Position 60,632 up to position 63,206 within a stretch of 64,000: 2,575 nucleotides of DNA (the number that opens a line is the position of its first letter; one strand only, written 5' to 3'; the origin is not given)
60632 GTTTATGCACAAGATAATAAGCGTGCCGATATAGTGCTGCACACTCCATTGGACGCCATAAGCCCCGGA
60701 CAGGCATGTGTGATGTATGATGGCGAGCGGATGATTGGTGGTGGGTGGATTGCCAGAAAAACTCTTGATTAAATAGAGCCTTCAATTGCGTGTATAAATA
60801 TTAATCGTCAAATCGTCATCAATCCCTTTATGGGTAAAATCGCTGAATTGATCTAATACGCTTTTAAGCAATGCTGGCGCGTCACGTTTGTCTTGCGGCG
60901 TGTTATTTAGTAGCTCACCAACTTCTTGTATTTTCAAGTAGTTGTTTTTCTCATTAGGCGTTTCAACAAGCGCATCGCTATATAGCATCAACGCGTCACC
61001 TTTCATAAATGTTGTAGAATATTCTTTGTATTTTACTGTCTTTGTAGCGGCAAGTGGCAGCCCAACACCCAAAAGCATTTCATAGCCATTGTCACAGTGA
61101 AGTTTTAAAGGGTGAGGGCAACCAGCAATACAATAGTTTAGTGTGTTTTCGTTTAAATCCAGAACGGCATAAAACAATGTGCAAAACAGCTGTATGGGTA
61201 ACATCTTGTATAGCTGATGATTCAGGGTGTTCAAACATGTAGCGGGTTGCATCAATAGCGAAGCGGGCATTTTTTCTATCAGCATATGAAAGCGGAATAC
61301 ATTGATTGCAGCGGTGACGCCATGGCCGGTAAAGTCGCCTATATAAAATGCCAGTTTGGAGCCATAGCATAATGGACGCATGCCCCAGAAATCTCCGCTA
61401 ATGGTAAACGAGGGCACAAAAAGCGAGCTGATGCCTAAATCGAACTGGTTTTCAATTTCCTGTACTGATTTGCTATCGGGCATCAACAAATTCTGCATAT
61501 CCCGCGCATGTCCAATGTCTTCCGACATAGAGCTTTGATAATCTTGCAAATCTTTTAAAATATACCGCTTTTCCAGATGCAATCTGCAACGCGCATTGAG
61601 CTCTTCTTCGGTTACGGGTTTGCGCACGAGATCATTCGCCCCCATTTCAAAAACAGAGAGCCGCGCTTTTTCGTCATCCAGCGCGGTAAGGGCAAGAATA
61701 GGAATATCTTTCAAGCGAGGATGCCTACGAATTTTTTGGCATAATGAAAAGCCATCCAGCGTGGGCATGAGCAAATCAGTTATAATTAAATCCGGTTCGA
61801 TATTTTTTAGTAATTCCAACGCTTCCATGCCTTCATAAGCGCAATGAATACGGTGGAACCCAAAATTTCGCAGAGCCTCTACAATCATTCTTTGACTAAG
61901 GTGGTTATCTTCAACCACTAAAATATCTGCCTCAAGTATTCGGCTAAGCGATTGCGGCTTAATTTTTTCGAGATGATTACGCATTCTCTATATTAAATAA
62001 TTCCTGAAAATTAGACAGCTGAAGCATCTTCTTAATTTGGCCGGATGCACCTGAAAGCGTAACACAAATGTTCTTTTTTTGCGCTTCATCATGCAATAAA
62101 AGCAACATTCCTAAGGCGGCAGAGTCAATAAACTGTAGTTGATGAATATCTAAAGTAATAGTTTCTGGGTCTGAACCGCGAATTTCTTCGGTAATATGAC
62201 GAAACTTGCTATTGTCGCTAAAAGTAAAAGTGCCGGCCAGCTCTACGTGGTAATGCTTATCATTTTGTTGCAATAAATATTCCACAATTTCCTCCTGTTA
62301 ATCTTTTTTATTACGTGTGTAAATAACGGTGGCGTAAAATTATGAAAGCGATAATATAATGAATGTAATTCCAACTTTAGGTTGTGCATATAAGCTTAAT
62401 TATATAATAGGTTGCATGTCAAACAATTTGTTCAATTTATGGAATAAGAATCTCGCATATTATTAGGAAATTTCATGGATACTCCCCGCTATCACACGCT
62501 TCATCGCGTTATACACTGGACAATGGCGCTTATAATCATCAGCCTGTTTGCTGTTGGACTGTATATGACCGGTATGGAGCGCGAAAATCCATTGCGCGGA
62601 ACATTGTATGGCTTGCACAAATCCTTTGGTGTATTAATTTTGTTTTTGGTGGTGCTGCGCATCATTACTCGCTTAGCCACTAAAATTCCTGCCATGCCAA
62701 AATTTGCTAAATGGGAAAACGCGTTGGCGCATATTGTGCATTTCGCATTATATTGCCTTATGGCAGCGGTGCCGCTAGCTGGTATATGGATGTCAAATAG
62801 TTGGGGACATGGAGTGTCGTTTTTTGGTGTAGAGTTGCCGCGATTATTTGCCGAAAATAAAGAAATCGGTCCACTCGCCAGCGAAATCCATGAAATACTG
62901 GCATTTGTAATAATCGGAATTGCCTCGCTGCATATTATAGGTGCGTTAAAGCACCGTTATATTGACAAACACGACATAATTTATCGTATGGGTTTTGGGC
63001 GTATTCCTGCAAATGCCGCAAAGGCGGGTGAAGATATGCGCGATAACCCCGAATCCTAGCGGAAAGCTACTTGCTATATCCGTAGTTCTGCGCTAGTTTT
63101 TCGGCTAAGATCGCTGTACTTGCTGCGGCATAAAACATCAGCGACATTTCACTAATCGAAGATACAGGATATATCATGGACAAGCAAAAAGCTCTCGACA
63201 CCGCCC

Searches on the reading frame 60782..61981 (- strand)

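Call 79: search_protein_families(library=pfam, proteins=[window:60782-61981:-], max_evalue=0.00001)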
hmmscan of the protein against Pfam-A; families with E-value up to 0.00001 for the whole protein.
window:60782-61981:- (399 aa): 2 families
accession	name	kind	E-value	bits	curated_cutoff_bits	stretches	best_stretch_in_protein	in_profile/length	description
PF07228.17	SpoIIE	-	2e-32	113.2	25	1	208-395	3-188/192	Stage II sporulation protein E (SpoIIE)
PF00072.30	Response_reg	-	6e-26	91.2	30.2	1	20-131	1-109/111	Response regulator receiver domain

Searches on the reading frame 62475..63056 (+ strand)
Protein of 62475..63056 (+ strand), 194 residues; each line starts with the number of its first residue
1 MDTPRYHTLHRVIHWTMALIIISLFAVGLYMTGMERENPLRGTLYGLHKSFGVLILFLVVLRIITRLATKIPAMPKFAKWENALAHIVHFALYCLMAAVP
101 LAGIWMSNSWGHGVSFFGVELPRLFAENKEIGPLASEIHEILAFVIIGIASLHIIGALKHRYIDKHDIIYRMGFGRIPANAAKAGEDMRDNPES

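Call 114: search_protein_families(library=pfam, proteins=[window:62475-63056:+], max_evalue=0.001)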
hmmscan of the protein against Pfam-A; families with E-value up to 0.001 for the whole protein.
window:62475-63056:+ (194 aa): 1 family
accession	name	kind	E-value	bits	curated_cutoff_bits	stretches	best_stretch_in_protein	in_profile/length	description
PF01292.26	Ni_hydr_CYTB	-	6.4e-29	101.4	30.1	1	5-174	1-178/179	Prokaryotic cytochrome b561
